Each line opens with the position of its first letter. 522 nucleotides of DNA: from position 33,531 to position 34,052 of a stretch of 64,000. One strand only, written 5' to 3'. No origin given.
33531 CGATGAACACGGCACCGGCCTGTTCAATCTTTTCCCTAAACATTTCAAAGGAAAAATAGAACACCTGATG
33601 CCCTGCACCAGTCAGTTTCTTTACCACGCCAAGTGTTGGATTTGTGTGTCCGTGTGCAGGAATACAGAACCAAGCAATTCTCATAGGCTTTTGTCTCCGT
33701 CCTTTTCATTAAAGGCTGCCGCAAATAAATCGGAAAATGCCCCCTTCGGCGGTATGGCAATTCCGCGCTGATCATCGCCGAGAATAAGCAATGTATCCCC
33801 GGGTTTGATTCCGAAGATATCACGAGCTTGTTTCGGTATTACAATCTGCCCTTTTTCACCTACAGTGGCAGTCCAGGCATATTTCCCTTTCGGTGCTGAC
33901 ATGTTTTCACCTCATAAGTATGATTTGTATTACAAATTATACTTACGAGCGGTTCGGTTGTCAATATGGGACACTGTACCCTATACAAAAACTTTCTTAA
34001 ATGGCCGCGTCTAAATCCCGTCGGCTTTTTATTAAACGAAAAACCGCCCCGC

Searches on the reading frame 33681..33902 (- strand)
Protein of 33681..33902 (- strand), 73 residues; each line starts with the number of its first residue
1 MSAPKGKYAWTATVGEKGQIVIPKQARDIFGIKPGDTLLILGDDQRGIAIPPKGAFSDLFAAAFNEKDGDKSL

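Call 22: search_protein_families(library=pfam, proteins=[window:33681-33902:-])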
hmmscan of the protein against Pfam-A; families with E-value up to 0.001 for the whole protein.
window:33681-33902:- (73 aa): 1 family
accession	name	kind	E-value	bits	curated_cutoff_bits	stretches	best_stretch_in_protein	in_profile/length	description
PF04014.23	MazE_antitoxin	-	2.9e-10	40.4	24.7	1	12-54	2-44/48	Antidote-toxin recognition MazE, bacterial antitoxin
